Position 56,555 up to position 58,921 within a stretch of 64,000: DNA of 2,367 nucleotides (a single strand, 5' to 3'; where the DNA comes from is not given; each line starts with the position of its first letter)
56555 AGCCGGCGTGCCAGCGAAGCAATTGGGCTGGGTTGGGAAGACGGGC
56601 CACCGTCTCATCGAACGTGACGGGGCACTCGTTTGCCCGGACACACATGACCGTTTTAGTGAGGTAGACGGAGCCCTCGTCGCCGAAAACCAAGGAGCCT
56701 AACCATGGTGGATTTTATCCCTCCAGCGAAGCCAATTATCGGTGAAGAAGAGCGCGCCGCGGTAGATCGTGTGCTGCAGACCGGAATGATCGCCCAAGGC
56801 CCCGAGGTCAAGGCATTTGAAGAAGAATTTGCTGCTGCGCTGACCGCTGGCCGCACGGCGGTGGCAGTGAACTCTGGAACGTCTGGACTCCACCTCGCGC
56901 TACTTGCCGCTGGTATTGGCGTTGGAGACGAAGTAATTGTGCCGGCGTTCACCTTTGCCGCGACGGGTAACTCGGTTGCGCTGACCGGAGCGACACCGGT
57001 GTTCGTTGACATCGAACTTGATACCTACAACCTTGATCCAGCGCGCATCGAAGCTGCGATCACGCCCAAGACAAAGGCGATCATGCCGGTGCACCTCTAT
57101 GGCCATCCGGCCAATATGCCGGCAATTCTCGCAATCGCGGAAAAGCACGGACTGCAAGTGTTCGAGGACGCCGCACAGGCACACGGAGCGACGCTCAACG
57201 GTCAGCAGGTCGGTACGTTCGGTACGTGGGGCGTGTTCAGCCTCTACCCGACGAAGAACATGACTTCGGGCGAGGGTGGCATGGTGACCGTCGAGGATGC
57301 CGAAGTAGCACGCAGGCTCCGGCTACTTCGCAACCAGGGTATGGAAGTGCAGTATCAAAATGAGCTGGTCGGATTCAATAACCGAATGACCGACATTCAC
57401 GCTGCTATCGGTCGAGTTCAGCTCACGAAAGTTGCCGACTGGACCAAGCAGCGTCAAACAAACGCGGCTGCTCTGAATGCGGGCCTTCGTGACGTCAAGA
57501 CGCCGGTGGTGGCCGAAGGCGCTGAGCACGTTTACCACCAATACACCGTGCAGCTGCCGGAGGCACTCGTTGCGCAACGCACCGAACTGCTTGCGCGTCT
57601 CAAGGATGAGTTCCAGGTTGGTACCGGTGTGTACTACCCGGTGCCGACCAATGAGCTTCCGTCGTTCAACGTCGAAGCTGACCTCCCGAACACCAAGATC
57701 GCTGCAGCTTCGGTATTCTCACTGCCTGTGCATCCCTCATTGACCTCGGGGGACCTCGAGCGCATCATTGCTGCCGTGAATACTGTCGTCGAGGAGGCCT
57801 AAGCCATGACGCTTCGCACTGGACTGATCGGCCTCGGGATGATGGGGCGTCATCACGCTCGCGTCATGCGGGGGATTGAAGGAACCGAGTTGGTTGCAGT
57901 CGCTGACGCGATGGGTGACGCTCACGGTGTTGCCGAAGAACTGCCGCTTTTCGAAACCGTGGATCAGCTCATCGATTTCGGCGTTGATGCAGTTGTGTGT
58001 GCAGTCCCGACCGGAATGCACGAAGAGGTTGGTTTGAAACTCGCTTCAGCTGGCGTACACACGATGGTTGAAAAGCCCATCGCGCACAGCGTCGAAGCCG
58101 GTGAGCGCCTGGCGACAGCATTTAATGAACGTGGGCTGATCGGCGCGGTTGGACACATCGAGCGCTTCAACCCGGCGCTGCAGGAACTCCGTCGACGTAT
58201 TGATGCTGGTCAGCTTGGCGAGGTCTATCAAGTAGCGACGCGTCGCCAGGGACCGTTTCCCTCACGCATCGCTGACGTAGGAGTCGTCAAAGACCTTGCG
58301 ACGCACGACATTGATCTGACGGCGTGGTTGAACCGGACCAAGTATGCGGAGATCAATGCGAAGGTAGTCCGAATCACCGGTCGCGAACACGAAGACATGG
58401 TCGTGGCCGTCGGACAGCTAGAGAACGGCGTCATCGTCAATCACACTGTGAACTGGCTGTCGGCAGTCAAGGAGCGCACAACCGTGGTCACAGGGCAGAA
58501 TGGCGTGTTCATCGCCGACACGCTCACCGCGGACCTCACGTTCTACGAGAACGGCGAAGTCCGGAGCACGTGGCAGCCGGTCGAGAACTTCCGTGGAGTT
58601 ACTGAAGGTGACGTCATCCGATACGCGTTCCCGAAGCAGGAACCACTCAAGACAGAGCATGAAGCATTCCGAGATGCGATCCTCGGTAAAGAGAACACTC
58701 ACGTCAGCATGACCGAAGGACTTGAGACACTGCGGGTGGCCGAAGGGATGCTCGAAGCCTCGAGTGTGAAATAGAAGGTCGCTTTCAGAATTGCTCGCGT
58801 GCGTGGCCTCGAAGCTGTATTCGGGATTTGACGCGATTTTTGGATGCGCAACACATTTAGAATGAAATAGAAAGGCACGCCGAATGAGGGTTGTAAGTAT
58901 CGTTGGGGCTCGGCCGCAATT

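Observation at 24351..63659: A ~40-kb ABC-exporter-dependent wall glycopolymer locus built around acetamido-uronic acids, with mostly uncharacterised enzymes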

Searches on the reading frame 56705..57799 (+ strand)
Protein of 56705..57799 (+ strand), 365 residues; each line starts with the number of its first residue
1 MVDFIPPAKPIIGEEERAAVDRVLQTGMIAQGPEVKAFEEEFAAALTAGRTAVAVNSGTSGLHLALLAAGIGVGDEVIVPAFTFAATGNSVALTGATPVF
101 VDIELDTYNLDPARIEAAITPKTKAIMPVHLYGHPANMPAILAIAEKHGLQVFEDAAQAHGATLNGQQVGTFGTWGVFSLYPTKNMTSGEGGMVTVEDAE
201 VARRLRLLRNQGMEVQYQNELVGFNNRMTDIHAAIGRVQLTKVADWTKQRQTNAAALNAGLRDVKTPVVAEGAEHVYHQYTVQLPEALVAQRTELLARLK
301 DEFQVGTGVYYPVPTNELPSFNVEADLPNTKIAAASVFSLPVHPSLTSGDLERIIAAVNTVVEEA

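Call 5: search_protein_families(library=pfam, proteins=[window:56705-57799:+], max_evalue=0.01)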
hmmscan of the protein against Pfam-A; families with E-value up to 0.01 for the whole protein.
window:56705-57799:+ (365 aa): 7 families
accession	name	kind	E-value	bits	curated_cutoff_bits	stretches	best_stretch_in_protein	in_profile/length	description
PF01041.23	DegT_DnrJ_EryC1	-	1.4e-125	419.7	19.8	1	11-358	2-359/360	DegT/DnrJ/EryC1/StrS aminotransferase family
PF01212.27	Beta_elim_lyase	-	4.1e-07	30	27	1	30-270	29-274/288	Beta-eliminating lyase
PF00155.27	Aminotran_1_2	-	1.9e-06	27.7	19.7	1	36-127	45-151/361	Aminotransferase class I and II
PF01053.26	Cys_Met_Meta_PP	-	3.9e-06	26.1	27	1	33-164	52-182/381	Cys/Met metabolism PLP-dependent enzyme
PF00291.31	PALP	-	0.0059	16.4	35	0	41-140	52-142/295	Pyridoxal-phosphate dependent enzyme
PF01276.26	OKR_DC_1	-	0.0068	15.6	27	1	36-108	70-140/417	Orn/Lys/Arg decarboxylase, major domain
PF00266.25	Aminotran_5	-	0.0078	15.7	21.5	0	34-161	44-181/371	Aminotransferase class-V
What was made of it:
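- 56705..57802 (+): DegT-family sugar aminotransferase (WbpE role). PF01041 E=1e-125 (call 5).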

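Call 10: search_protein_families(library=ncbifam, proteins=[window:56705-57799:+], max_evalue=0.00001)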
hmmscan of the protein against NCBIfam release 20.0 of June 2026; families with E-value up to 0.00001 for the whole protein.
window:56705-57799:+ (365 aa): 20 families
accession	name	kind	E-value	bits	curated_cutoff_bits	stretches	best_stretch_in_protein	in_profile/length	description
TIGR03588.1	PseC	equivalog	7.5e-83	278.5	423.5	1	5-361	2-379/380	UDP-4-amino-4,6-dideoxy-N-acetyl-beta-L-altrosamine transaminase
NF008658.2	PRK11658.1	equivalog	8.6e-83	278.1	631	1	1-363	1-378/379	UDP-4-amino-4-deoxy-L-arabinose aminotransferase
TIGR04181.1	NHT_00031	hypoth_equivalog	6.8e-68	229.2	420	1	8-341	4-357/359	LegC family aminotransferase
TIGR04427.1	PLP_DesI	equivalog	1.8e-64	218.3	650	1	28-363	47-384/390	dTDP-4-dehydro-6-deoxyglucose aminotransferase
NF008687.0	PRK11706.1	equivalog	5.7e-64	216.2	375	1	5-362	2-374/375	dTDP-4-amino-4,6-dideoxygalactose transaminase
NF011936.0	PRK15407.1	equivalog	1.5e-58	198.5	423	2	5-213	37-252/440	lipopolysaccharide biosynthesis protein RfbH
TIGR02379.1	ECA_wecE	subfamily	1.3e-54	185.4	434.85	1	5-361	2-374/376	dTDP-4-amino-4,6-dideoxy-D-glucose transaminase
NF005816.0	PRK07682.1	equivalog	1.5e-09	37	620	1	53-156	93-203/390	aminotransferase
NF004770.0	PRK06108.1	subfamily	2.8e-09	36.3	422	1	40-155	88-209/396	pyridoxal phosphate-dependent aminotransferase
NF041364.1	GntC_guanitoxin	equivalog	8.1e-09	34.8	415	1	52-157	62-175/356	guanitoxin biosynthesis PLP-dependent (S)-gamma-hydroxy-L-arginine cyclodehydratase GntC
NF002878.0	PRK03321.1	subfamily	4.2e-08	32.3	374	1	35-127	59-150/352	histidinol-phosphate transaminase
NF006569.0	PRK09082.1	subfamily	4.7e-08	32.5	420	1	50-127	91-168/386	methionine aminotransferase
NF004975.0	PRK06348.1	equivalog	7.3e-08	31.8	549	1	52-127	92-167/384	pyridoxal phosphate-dependent aminotransferase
NF006488.0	PRK08912.1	equivalog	7.8e-08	31.6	498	1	49-160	86-191/387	aminotransferase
NF005817.0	PRK07683.1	equivalog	1.5e-07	30.5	575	1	68-127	107-166/387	aminotransferase A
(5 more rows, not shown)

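Call 17: search_solved_structures(query=window:56705-57799:+, max_evalue=1e-40)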
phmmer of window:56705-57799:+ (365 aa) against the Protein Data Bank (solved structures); distinct sequences matched with E-value up to 1e-40: 39.
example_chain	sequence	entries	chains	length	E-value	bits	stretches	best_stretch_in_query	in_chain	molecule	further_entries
7b0d_A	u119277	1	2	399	9.9e-82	277.8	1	12-357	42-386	Glutamine--scyllo-inositol transaminase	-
2oga_A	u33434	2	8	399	1.5e-76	260.8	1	14-360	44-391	Transaminase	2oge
3bn1_A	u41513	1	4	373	1.1e-74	254.7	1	8-361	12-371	Perosamine synthetase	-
3dr7_A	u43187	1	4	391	1.2e-74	254.5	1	8-361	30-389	Putative perosamine synthetase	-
3dr4_A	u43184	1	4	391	8.5e-74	251.7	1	8-361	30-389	Putative perosamine synthetase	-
8sng_A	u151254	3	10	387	6.3e-72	245.6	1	1-359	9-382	UDP-4-amino-4-deoxy-L-arabinose--oxoglutarate aminotransferase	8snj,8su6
1mdo_A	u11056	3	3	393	8.4e-68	232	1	1-361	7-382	ArnB aminotransferase | UDP-4-amino-4-deoxy-L-arabinose--oxoglutarate aminotransferase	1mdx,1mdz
4oca_A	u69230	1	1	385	6.5e-67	229.1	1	1-361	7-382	UDP-4-amino-4-deoxy-L-arabinose--oxoglutarate aminotransferase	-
3nyu_A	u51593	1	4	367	2e-65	224.2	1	13-359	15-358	Aminotransferase WbpE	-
3frk_A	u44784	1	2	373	2.6e-65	223.9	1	20-360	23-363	QdtB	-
3nu7_A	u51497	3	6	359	3.8e-65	223.3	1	13-358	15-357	Aminotransferase WbpE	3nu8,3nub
3nys_A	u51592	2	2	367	1.3e-64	221.5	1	13-359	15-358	Aminotransferase WbpE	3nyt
7b0m_AAA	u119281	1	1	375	2.6e-60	207.4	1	9-252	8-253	Sugar aminotransferase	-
4lc3_A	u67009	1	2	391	3.7e-60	206.9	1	3-364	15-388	Putative UDP-4-amino-4-deoxy-l-arabinose--oxoglutarate aminotransferase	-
8e75_A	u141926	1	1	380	2.7e-58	200.7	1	16-354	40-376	DegT/DnrJ/EryC1/StrS aminotransferase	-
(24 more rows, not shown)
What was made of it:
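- On Wbp/Wlb UDP-ManNAc3NAcA pathway: WbpE scores 224 bits but several other sugar aminotransferases score higher (call 17).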

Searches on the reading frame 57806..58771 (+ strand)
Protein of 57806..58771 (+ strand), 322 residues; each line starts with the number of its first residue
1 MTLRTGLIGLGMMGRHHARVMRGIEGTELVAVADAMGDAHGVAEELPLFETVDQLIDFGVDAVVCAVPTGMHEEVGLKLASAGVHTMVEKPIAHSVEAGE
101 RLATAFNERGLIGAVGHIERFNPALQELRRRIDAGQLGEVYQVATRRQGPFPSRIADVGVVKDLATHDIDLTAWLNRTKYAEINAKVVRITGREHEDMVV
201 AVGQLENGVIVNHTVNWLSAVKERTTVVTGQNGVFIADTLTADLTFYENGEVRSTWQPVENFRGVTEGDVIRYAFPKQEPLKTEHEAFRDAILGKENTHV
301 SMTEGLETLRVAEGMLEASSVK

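Call 5: search_protein_families(library=pfam, proteins=[window:57806-58771:+], max_evalue=0.01)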
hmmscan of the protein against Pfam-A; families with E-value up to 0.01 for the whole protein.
window:57806-58771:+ (322 aa): 4 families
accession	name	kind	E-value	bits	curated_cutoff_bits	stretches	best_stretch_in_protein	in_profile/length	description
PF01408.29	GFO_IDH_MocA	-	1.2e-19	71.5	24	1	3-117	1-120/120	Oxidoreductase family, NAD-binding Rossmann fold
PF22725.1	GFO_IDH_MocA_C3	-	2.9e-16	60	27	1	126-235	2-123/124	GFO/IDH/MocA C-terminal domain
PF02894.22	GFO_IDH_MocA_C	-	4.4e-11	43.4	22.9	1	130-320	2-211/218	Oxidoreductase family, C-terminal alpha/beta domain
PF02629.25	CoA_binding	-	0.005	18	22.3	0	5-88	6-92/97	CoA binding domain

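Call 10: search_protein_families(library=ncbifam, proteins=[window:57806-58771:+], max_evalue=0.00001)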
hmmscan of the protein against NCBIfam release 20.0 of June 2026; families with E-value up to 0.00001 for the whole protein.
window:57806-58771:+ (322 aa): 8 families
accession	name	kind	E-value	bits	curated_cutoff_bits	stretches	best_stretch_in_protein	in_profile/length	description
NF040723.1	UDP-GlcNAcDh_Arch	equivalog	2.6e-63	214.4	450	1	3-316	1-298/302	UDP-N-acetylglucosamine 3-dehydrogenase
TIGR04380.1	myo_inos_iolG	equivalog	5.3e-30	104.4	355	1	3-317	2-321/330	inositol 2-dehydrogenase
NF052679.1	InsChiInosDhIolG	equivalog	1.6e-18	66.8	540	1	1-213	1-225/343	bifunctional inositol 2-dehydrogenase/D-chiro-inositol 1-dehydrogenase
NF052479.1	LevoglcsnDh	equivalog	1.9e-12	46.6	650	1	57-187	71-212/386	levoglucosan dehydrogenase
NF008607.0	PRK11579.1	subfamily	3.2e-12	46.1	330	1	2-313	4-331/346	oxidoreductase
NF058563.1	BT_2159_fam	equivalog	3.5e-11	42.7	650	1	4-215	2-222/350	disaccharide 3-dehydrogenase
NF041392.1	XylDh_Gfo6_Halo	equivalog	1.1e-08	34.3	350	1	32-148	48-171/350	D-xylose 1-dehydrogenase Gfo6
NF058561.1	BT_2158_fam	equivalog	2.4e-06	26.4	750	1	53-148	90-185/487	glycoside 3-dehydrogenase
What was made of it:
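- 57806..58774 (+): GFO/IDH/MocA nucleotide-sugar 3-dehydrogenase (GnnA/archaeal type, not WbpB type). NF040723 214 bits, below cutoff (call 10).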

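Call 16: search_solved_structures(query=window:57806-58771:+, max_evalue=1e-8)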
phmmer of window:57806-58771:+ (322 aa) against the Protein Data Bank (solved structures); distinct sequences matched with E-value up to 1e-8: 36.
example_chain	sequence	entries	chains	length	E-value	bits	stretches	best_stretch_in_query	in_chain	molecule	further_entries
7bvj_A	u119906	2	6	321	1.7e-27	99.9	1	3-251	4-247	Oxidoreductase, NAD-binding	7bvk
4hkt_A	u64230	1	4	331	2.1e-17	66.8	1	1-184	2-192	Inositol 2-dehydrogenase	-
9azo_A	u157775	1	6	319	2.3e-16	63.3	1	2-138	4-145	PmdC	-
3q2k_A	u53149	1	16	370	5.8e-16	62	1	3-216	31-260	oxidoreductase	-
3mz0_A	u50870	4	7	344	1.8e-14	57.1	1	1-215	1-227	Inositol 2-dehydrogenase/D-chiro-inositol 3-dehydrogenase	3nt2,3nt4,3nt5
7xr9_A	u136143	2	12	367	2.5e-14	56.7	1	3-177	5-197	DgpA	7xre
6nor_A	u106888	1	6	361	3e-14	56.4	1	5-262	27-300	Putative NAD dependent dehydrogenase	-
6z3b_B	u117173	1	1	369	4.6e-14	55.8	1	4-149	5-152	Gfo/Idh/MocA family oxidoreductase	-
6z3b_A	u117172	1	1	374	4.6e-14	55.8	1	4-149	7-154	Gfo/Idh/MocA family oxidoreductase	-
6z3c_AAA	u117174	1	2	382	4.8e-14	55.7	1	4-149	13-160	Gfo/Idh/MocA family oxidoreductase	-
3ezy_A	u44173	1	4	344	5e-14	55.7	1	1-186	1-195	Dehydrogenase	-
4n54_A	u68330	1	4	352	5.2e-14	55.6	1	2-318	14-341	Inositol dehydrogenase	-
4mkx_A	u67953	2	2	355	5.3e-14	55.6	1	2-318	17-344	Inositol dehydrogenase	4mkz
4l8v_A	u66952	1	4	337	1.1e-13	54.6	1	1-215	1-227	Inositol 2-dehydrogenase/D-chiro-inositol 3-dehydrogenase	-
4l9r_A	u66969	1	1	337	1.1e-13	54.6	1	1-215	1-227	Inositol 2-dehydrogenase/D-chiro-inositol 3-dehydrogenase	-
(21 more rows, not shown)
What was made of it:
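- On Wbp/Wlb UDP-ManNAc3NAcA pathway: The best hits are 7bvj and the archaeal UDP-GlcNAc 3-dehydrogenase model at 214 bits (calls 10, 16).
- Checked: Its best matches are 7bvj and the archaeal UDP-GlcNAc 3-dehydrogenase model (calls 10, 16).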
